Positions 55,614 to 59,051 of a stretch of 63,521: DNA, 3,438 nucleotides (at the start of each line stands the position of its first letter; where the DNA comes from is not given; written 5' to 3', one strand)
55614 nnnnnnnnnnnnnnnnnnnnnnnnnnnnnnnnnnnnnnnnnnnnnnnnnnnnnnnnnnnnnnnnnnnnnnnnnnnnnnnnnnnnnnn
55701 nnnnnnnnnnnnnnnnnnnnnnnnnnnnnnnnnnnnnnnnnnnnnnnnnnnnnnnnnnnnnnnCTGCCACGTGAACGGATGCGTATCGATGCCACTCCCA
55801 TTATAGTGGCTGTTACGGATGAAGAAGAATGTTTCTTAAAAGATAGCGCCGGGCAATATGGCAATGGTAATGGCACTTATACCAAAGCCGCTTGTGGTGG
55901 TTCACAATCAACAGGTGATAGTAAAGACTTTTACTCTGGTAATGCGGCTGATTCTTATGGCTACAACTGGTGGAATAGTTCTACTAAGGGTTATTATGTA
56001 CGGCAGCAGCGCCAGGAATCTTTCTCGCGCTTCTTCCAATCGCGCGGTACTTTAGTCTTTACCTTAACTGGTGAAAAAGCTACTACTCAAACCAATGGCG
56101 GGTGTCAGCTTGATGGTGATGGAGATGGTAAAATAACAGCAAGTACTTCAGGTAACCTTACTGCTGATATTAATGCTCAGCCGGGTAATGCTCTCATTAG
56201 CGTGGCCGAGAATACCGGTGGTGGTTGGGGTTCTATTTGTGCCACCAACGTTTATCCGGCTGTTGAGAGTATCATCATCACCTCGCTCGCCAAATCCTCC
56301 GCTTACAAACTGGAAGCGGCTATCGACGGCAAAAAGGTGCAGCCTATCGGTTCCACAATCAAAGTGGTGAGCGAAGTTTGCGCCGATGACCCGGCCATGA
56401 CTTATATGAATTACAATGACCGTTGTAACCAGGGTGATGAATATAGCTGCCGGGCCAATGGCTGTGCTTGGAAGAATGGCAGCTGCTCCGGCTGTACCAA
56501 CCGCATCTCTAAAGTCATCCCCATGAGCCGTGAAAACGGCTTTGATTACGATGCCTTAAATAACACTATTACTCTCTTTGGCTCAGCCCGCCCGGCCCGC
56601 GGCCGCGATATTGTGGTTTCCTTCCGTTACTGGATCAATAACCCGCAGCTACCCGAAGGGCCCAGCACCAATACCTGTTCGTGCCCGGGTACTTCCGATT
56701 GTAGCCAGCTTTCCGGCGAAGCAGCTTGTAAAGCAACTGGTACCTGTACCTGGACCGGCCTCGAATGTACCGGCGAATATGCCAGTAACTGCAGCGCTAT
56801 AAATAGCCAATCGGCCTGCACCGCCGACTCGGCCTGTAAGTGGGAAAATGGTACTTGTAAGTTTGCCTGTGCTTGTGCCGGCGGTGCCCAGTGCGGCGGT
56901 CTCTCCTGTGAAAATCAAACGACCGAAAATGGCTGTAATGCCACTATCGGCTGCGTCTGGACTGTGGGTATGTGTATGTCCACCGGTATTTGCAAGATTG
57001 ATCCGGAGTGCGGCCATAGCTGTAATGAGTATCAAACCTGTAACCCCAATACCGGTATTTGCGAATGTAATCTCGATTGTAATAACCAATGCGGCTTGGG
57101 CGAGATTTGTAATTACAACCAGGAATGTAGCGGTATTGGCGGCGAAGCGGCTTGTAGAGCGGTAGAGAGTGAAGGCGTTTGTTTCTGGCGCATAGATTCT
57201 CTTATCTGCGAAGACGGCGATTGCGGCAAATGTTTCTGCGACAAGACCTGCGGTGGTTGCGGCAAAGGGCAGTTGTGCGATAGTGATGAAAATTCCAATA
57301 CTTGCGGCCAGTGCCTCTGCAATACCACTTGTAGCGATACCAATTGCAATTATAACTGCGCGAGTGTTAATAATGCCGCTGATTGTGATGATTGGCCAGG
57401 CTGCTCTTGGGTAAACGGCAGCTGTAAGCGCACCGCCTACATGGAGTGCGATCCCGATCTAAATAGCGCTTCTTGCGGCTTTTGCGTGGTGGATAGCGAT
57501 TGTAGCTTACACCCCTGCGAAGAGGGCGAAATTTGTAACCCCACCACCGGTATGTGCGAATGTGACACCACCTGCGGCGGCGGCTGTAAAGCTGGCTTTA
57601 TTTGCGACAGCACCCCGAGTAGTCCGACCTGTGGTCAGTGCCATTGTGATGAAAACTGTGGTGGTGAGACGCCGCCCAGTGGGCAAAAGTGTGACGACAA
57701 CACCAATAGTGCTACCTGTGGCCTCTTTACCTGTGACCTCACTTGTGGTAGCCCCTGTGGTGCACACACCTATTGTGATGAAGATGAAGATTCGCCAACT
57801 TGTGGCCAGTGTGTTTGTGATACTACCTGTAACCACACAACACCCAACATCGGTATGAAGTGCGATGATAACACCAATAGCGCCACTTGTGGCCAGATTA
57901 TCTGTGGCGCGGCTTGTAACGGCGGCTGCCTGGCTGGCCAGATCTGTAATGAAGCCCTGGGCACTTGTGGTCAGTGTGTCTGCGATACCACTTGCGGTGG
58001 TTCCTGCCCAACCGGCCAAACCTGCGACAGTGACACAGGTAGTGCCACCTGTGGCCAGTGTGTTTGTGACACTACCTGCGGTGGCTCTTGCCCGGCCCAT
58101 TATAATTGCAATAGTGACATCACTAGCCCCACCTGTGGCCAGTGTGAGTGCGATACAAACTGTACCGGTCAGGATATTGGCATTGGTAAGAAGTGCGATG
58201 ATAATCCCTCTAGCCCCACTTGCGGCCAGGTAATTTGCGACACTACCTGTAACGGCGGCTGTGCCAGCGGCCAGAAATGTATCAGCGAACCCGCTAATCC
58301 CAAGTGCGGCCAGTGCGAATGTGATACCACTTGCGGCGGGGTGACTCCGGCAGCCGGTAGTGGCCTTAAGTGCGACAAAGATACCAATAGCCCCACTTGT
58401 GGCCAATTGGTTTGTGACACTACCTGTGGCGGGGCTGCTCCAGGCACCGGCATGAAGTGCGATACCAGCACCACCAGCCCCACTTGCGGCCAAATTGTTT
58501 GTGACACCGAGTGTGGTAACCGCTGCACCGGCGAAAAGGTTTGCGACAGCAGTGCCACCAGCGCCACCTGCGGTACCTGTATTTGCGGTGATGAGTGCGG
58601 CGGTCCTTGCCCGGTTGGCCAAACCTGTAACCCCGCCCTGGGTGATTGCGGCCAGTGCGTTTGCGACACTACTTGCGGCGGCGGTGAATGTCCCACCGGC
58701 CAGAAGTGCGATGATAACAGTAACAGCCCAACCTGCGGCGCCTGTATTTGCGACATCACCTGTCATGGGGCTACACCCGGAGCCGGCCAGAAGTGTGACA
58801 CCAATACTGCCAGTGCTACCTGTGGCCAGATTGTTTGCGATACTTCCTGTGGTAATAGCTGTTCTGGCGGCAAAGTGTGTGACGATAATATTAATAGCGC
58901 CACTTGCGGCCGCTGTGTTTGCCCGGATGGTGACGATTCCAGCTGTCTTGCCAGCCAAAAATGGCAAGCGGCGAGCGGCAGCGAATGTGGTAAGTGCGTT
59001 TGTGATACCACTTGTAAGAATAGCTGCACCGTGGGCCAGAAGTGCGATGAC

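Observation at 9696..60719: Four dispersed Cys-rich lipoproteins form a paralogous family covering 36% of the window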

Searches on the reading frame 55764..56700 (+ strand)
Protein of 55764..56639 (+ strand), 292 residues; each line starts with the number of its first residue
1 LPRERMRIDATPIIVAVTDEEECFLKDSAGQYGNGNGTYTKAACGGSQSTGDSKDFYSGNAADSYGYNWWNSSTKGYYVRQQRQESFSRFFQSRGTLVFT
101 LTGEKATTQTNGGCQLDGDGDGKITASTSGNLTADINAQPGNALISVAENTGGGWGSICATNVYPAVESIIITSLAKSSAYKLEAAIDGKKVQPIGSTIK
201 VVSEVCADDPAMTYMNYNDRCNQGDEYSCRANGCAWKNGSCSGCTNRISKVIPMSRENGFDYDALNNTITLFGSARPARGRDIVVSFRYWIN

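Call 62: search_protein_families(library=pfam, proteins=[window:55800-56700:+], max_evalue=1)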
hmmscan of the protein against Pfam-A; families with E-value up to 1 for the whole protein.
window:55800-56700:+ (300 aa): 1 family
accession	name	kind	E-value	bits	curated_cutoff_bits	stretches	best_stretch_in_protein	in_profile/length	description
PF13202.12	EF-hand_5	-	0.3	11.1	25.9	1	103-114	7-18/25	EF hand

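Call 85: search_protein_families(library=ncbifam, proteins=[window:55764-56639:+], max_evalue=0.01)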
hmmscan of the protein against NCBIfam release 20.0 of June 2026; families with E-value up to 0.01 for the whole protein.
window:55764-56639:+ (292 aa): 1 family
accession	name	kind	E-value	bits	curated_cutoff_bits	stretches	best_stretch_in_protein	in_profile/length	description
NF033765.2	gliding_CglD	equivalog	1.4e-06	26.4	400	1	250-291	922-965/1124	adventurous gliding motility lipoprotein CglD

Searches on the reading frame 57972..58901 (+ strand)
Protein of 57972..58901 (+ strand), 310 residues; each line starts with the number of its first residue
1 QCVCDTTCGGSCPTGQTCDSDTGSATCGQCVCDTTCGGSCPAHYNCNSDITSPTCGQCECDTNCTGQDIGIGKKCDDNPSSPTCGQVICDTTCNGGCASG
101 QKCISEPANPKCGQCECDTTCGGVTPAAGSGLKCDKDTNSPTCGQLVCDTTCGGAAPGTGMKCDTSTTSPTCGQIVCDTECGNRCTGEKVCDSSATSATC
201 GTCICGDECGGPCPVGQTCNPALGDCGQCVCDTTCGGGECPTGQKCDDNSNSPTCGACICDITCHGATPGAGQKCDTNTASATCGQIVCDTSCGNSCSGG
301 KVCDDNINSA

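Call 87: search_solved_structures(query=window:57972-58901:+, max_evalue=1)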
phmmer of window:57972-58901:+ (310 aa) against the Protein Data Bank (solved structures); distinct sequences matched with E-value up to 1: 0.
